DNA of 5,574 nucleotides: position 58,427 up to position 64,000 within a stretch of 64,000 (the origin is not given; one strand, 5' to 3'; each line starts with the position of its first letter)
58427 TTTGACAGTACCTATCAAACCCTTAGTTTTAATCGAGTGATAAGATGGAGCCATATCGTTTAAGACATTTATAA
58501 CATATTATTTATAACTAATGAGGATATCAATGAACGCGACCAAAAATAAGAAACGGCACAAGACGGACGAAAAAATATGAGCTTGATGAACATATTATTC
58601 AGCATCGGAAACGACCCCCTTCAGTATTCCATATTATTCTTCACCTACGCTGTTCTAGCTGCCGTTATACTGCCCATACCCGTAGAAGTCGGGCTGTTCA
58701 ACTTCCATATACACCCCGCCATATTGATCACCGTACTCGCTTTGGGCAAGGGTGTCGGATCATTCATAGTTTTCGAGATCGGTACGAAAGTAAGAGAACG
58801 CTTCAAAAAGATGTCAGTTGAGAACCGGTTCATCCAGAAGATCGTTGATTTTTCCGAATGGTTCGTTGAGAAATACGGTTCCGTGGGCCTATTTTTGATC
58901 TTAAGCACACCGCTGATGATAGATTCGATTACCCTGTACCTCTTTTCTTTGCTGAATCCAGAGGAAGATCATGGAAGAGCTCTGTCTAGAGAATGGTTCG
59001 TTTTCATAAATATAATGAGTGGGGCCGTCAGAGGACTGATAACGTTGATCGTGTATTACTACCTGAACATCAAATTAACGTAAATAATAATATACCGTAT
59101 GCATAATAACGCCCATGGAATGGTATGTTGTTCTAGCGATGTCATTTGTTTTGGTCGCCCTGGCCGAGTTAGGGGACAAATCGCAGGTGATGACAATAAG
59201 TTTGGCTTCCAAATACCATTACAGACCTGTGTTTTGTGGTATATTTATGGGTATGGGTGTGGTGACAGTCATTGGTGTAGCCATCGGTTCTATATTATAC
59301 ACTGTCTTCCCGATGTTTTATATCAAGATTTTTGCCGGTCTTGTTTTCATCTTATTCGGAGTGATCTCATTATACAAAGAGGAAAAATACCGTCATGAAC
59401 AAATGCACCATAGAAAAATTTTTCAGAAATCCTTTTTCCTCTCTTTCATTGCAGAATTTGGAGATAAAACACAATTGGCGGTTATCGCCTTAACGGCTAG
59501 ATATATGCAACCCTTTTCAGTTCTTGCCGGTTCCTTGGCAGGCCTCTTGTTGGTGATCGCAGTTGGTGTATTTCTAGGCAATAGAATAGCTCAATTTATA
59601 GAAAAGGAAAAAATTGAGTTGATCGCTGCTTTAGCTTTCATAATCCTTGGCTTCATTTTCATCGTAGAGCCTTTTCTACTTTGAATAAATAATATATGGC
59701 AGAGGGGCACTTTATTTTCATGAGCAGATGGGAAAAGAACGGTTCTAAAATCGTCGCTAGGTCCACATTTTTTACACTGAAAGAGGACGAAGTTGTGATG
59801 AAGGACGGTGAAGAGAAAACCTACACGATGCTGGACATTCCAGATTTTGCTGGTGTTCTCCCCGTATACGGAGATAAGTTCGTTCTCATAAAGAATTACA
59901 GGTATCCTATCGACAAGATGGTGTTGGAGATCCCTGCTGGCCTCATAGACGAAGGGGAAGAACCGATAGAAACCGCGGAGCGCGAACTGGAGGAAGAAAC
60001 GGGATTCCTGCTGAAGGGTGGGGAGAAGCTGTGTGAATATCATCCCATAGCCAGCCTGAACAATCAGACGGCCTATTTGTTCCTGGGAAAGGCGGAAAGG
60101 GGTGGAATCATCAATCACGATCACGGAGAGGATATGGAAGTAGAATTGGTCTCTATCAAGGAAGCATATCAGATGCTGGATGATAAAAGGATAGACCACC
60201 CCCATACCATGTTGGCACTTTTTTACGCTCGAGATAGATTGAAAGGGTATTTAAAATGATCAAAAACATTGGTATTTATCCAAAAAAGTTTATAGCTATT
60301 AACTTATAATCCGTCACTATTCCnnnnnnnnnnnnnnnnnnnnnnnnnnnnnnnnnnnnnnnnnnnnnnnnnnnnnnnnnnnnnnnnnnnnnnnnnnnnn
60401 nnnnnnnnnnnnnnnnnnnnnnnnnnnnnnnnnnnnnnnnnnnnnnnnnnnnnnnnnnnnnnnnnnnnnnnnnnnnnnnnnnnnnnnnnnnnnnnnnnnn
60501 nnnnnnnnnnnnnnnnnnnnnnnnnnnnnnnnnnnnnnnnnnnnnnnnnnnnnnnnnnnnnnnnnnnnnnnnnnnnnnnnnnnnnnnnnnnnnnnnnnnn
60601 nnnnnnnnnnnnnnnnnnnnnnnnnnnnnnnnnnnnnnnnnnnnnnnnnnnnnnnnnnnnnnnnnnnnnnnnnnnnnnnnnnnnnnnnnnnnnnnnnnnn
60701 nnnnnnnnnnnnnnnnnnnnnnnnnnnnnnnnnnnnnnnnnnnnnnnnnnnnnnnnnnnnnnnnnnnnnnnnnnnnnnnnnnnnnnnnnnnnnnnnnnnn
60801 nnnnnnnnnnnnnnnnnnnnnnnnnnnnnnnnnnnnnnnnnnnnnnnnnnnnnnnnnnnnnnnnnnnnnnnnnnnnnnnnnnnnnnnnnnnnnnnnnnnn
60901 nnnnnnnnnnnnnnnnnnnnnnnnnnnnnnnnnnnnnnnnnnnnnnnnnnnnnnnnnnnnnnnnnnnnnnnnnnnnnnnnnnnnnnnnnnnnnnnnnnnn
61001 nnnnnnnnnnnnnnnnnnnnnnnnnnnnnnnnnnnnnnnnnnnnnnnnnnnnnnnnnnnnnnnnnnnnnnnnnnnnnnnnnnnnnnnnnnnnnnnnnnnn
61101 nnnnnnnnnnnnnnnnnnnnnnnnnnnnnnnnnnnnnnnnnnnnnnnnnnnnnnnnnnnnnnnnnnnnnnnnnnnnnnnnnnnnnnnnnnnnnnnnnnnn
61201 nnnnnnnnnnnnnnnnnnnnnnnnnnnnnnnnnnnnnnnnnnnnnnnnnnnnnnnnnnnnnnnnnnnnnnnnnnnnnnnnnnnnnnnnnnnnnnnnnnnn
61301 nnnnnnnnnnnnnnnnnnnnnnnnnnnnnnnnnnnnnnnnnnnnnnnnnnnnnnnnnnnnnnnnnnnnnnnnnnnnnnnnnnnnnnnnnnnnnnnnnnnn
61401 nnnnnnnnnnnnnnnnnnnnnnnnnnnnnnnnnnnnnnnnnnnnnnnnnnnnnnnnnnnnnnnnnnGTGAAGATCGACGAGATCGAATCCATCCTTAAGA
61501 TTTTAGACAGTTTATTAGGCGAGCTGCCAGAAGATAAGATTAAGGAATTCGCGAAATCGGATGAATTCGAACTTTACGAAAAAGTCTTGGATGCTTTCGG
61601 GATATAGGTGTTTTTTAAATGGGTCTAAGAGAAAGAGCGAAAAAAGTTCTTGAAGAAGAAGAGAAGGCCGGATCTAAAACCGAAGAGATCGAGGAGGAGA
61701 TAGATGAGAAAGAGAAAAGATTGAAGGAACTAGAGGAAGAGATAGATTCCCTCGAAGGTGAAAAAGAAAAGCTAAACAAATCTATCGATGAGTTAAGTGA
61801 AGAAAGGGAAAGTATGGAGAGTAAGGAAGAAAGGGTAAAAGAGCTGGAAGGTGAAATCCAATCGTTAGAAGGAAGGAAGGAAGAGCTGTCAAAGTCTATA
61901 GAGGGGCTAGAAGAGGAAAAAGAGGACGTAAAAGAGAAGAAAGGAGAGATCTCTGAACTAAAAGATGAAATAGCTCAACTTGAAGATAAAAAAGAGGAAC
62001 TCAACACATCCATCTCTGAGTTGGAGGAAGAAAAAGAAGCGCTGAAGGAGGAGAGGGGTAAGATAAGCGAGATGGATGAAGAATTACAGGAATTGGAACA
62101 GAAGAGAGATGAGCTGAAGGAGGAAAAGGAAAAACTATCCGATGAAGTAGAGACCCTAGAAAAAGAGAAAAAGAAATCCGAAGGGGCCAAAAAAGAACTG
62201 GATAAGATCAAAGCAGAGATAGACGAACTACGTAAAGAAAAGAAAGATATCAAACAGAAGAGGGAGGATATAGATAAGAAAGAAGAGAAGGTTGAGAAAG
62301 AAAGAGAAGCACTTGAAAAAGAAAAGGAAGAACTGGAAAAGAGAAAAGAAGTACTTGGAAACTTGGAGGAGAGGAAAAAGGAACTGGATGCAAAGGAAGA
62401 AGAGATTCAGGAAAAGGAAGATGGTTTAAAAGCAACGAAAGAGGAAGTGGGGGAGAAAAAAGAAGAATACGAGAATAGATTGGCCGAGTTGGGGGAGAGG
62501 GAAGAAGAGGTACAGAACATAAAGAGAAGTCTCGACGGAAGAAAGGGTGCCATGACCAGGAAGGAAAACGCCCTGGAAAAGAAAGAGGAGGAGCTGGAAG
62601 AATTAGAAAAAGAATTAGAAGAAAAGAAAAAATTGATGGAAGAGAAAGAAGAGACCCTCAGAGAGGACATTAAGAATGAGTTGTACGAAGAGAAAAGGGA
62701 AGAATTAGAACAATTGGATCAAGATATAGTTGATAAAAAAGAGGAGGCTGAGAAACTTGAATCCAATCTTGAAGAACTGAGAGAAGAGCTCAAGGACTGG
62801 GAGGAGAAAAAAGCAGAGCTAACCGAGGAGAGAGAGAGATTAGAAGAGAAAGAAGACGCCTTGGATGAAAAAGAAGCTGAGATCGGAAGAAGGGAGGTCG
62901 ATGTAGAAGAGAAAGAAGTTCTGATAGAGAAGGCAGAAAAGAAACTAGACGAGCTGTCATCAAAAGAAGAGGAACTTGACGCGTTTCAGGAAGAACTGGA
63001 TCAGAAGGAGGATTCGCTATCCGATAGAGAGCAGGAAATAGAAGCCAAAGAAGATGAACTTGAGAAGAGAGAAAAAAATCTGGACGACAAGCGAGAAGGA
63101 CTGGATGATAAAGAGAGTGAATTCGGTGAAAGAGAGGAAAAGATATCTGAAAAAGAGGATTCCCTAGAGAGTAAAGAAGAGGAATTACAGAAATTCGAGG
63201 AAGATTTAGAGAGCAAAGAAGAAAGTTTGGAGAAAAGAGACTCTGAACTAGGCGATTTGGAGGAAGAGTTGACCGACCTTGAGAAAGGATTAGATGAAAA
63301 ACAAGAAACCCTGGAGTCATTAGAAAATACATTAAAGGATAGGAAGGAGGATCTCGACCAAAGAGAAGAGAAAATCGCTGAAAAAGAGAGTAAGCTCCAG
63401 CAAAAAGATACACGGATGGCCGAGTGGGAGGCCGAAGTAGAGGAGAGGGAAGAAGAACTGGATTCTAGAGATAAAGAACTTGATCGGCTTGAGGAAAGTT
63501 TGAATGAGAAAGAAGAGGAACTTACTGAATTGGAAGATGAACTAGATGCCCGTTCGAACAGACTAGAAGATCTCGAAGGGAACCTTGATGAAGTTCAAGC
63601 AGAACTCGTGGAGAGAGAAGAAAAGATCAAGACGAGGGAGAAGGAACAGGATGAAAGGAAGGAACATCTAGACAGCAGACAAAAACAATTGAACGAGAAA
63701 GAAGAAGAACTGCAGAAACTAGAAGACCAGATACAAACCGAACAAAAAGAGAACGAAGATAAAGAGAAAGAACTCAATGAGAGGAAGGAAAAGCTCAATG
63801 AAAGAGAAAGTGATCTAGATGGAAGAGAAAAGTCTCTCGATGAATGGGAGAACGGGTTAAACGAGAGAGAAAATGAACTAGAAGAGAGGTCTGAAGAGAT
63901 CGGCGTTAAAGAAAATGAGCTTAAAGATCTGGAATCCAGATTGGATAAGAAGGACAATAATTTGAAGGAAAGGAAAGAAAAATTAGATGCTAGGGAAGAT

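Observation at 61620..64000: Heptad-perfect giant coiled-coil gene with 21-nt DNA periodicity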

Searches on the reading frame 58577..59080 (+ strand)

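Call 71: search_protein_families(library=pfam, proteins=[window:58577-59080:+], max_evalue=0.0001)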
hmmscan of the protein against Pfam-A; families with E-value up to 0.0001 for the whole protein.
window:58577-59080:+ (168 aa): 1 family
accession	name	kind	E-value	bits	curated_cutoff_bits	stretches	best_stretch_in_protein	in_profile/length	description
PF09335.16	VTT_dom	-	3.1e-06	28.1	33.9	1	45-127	14-96/123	VTT domain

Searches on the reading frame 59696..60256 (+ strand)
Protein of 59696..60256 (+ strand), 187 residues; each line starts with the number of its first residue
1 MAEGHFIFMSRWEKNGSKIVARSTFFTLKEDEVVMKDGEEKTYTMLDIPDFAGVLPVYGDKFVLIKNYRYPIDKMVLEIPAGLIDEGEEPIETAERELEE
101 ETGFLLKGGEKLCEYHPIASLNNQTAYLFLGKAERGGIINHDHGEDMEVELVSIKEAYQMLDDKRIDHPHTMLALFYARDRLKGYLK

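Call 71: search_protein_families(library=pfam, proteins=[window:59696-60256:+], max_evalue=0.0001)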
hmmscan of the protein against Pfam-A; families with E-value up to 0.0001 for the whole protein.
window:59696-60256:+ (187 aa): 1 family
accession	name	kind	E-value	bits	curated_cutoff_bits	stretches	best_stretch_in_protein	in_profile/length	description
PF00293.34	NUDIX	-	4.1e-14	53.2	21.1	1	52-169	6-128/134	NUDIX domain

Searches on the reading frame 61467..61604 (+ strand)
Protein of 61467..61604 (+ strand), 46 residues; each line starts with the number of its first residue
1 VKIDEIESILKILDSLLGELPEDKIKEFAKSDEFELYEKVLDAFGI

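Call 63: find_homologous_proteins(query=A2, max_evalue=0.01)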
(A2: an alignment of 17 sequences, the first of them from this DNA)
Query A2 (17 sequences) (46 aa, profile of the alignment): 59 proteins with E <= 0.01 among 876 candidates.
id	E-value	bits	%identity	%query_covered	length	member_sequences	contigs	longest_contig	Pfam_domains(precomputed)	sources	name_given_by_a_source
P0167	1.5e-19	87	51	93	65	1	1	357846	PF27359.1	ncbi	ncbi:MAG: hypothetical protein V1921_04210 [Candidatus Altiarchaeota archaeon]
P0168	6.3e-18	82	49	89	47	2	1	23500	PF27359.1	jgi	-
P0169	6.9e-17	78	57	91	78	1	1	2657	PF27359.1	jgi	-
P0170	1.1e-16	78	53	87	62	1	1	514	PF27359.1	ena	-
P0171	2.1e-16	77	50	83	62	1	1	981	PF27359.1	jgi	jgi:hypothetical protein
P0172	3.4e-16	76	58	87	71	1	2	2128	PF27359.1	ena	-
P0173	1.3e-15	74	50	70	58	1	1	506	PF27359.1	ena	-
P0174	1.3e-15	74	50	87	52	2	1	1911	PF27359.1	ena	-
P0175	1.9e-15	74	59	98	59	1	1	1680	PF27359.1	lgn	-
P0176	2.1e-15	74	49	93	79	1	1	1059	PF27359.1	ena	-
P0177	2.3e-15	74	49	89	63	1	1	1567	PF27359.1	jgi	-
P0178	4.7e-15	73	51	89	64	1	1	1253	PF27359.1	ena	-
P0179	5.2e-15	72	58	87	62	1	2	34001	PF27359.1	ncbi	-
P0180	6.7e-15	72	54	89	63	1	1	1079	PF27359.1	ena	-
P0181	1.3e-14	71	38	91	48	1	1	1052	PF27359.1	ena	-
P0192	3.7e-13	66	51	93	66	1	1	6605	PF27359.1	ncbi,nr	ncbi:hypothetical protein HY643_03265 [Candidatus Woesearchaeota archaeon]|nr:hypothetical protein [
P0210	1.5e-11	61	52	91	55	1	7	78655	PF27359.1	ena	-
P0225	9.9e-9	52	51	85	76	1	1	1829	PF27359.1,PF12836.14,PF00633.30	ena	-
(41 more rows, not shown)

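Call 64: find_encoding_contigs(protein=P0210, flank=5000, max_places=2)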
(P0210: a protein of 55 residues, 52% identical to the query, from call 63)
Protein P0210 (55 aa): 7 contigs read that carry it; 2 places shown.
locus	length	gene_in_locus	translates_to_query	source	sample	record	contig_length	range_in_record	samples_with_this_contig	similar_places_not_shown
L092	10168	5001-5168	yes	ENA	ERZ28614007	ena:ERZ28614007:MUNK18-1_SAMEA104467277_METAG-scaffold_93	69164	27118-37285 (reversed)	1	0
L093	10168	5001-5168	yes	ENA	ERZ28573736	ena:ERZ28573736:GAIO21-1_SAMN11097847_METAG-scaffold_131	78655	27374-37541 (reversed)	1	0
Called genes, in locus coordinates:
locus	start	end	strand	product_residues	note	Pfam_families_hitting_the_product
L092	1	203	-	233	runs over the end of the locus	PF10502:Peptidase_S26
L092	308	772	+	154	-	PF01668:SmpB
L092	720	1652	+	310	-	PF27487:TP_0183_C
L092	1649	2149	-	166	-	PF04977:DivIC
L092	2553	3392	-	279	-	-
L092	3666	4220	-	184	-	-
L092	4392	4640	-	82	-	-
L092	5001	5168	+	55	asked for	PF27359:TP_0179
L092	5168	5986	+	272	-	-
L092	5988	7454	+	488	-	PF01973:MptE-like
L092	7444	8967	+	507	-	PF01973:MptE-like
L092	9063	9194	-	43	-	-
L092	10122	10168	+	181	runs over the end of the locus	-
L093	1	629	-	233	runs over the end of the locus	PF10502:Peptidase_S26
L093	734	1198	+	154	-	PF01668:SmpB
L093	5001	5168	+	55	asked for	PF27359:TP_0179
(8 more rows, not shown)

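Call 65: find_encoding_contigs(protein=P0179, flank=5000, max_places=1)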
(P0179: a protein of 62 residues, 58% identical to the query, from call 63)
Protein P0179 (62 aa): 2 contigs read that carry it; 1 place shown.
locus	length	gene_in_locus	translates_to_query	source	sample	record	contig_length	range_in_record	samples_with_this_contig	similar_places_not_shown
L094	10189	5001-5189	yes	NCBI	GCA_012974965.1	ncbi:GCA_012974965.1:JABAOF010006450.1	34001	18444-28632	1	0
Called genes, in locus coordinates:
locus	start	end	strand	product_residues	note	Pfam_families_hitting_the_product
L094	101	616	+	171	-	PF06827:zf-FPG_IleRS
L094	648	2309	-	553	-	PF03772:Competence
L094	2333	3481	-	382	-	PF13167:GTP-bdg_N, PF16360:GTP-bdg_M, PF03193:RsgA_GTPase (faint), PF01926:MMR_HSR1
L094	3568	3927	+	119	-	PF12836:HHH_3, PF14520:HHH_5 (faint), PF00633:HHH (weak)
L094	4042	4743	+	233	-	-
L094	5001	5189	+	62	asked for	PF27359:TP_0179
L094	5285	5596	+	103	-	-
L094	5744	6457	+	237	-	PF16561:AMPK1_CBM, PF02922:CBM_48, PF16561:AMPK1_CBM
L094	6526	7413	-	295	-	PF00459:Inositol_P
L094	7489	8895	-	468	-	-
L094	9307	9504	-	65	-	-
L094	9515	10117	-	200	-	-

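Call 82: find_encoding_contigs(protein=P0168, flank=4000, max_places=1)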
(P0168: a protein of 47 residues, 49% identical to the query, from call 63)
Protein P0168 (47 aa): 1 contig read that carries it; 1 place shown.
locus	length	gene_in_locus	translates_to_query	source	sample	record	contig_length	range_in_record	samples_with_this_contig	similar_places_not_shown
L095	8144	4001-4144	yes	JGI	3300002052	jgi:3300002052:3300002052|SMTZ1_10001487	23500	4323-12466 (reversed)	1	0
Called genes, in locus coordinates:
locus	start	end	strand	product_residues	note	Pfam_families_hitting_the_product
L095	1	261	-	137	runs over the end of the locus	PF11667:DUF3267 (weak)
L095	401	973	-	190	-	PF00011:HSP20, PF17886:ArsA_HSP20 (weak)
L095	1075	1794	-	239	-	PF01478:Peptidase_A24, PF06847:Arc_PepC_II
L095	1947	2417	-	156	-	PF07790:Pilin_N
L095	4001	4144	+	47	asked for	PF27359:TP_0179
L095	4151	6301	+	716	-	PF00437:T2SSE, PF23989:PilB3_C (faint)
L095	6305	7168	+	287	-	PF00482:T2SSF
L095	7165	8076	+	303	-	PF00482:T2SSF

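Call 83: find_encoding_contigs(protein=P0192, flank=4000, max_places=1)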
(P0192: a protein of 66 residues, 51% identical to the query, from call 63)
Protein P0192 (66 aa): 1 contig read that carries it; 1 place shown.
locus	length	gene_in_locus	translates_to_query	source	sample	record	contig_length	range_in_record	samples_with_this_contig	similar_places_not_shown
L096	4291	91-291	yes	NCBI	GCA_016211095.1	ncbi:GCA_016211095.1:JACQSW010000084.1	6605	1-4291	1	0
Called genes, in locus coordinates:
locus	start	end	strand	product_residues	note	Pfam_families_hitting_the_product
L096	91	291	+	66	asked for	PF27359:TP_0179 (weak)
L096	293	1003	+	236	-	-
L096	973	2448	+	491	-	PF00437:T2SSE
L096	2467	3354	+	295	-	PF00482:T2SSF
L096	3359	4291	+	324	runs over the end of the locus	PF00482:T2SSF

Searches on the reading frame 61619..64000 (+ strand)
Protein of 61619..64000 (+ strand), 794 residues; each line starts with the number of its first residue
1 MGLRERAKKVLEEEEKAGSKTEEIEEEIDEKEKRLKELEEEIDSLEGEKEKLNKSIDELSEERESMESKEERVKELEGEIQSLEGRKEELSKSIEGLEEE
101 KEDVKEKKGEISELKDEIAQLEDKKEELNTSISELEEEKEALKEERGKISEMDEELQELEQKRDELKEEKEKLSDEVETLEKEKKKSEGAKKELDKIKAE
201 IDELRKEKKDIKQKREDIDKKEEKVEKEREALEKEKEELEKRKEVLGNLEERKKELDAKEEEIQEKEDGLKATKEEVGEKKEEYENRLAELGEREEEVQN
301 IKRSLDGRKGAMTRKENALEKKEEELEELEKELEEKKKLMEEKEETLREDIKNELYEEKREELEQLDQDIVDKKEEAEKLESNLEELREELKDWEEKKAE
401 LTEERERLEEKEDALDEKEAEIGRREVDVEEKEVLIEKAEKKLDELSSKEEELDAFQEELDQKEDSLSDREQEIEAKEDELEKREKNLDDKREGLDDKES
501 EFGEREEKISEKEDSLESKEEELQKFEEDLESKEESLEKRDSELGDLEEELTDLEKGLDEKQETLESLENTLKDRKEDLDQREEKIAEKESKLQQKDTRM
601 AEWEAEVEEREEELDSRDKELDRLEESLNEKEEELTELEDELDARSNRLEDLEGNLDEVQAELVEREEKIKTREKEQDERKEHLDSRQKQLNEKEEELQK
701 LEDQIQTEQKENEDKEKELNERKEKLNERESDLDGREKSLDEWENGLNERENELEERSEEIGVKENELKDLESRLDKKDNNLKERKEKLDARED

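Call 50: search_protein_representatives(protein=window:61619-64000:+)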
Query: 794 residues. Proteins with E-value up to 0.001 (for the whole library): 876; up to 1e-10: 39; up to 1e-30: 0. The best 150 are listed.
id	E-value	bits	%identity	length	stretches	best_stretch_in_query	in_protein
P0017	2.9e-23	99.1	25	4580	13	508-741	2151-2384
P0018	9.6e-22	94.1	35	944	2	482-791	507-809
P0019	1.6e-21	93.4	35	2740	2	329-716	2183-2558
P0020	3.1e-21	92.4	26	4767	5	460-758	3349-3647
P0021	5.8e-19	84.9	29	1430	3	289-729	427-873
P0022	1.2e-18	83.9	27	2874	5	460-752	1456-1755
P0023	6.3e-17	78.2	30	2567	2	445-741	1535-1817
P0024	8.9e-17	77.7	17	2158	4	448-671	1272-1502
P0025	1.3e-16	77.1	22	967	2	412-773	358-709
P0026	6.7e-16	74.8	25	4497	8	445-702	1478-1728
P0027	2.7e-15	72.8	28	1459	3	413-790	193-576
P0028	3.5e-15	72.4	27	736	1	433-792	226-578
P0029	3.7e-15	72.3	34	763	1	497-793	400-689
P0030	5.0e-15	71.9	27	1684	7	364-720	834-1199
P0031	7.8e-15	71.2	28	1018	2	460-697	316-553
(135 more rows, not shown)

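Call 55: search_solved_structures(query=window:61619-63997:+, max_evalue=0.001)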
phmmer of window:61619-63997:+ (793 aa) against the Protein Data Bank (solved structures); distinct sequences matched with E-value up to 0.001: 3.
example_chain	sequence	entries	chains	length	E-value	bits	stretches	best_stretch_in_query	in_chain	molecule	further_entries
7zr2_A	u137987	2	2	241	0.00014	24.1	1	508-627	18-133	Spike protein S2',Chimeric protein mimic of SARS-CoV-2 Spike HR1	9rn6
8i3e_A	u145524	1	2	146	0.00039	22.6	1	619-759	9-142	ELKS/Rab6-interacting/CAST family member 1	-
8qv2_Sc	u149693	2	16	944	0.00049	22.3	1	389-786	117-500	Spindle pole body component 110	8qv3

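Call 79: predict_structure(protein=window:61619-63997:+)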
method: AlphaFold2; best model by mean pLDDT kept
length: 793 residues; sequences in the alignment: 1
mean_pLDDT: 70.0   pTM: 0.22
mean pLDDT of the five models: 70.0, 68.6, 67.9, 67.5, 66.6
residues with pLDDT >= 90: 0; 70-90: 505; 50-70: 228; < 50: 60
segments of 3 or more residues with pLDDT < 50: 1-3, 183-190, 301-317, 425-431, 573-575, 577-579, 581-585, 588-590
pLDDT, mean of each block of 10 residues (from residue 1): 56 61 70 77 76 73 64 72 71 69 70 73 77 73 76 76 76 63 45 65 77 79 76 74 74 74 70 68 69 60 42 48 65 74 74 76 79 80 80 80 74 65 47 54 61 70 72 75 80 72 71 70 78 71 74 69 55 47 48 63 74 80 81 78 79 75 70 73 76 76 74 76 71 69 75 72 73 74 71 52
secondary structure, 60 per line:
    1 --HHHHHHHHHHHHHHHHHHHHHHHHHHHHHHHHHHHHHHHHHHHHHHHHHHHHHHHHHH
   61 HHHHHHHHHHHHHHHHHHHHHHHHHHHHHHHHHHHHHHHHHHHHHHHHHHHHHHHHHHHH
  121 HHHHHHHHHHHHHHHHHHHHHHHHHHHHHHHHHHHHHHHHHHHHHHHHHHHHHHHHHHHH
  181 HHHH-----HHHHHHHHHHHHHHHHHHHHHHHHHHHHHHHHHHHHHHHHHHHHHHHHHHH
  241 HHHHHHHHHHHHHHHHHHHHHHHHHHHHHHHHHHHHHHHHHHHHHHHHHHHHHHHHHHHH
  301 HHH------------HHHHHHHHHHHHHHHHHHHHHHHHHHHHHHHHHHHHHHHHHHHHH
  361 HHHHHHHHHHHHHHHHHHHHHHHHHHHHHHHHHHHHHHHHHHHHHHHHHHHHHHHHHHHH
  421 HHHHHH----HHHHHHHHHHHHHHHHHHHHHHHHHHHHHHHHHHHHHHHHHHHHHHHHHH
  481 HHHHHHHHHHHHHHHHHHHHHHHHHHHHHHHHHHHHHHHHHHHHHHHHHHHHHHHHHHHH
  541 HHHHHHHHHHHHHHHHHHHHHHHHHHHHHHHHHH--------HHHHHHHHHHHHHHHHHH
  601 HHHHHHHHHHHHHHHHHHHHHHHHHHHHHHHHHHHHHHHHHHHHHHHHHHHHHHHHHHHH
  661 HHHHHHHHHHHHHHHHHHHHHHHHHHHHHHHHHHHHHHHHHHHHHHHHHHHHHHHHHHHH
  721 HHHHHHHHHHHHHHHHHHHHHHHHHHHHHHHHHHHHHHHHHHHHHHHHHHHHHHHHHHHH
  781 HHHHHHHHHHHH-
elements in order (helices of 4 or more, strands of 3 or more residues): H3-184 H190-303 H316-426 H431-574 H583-792
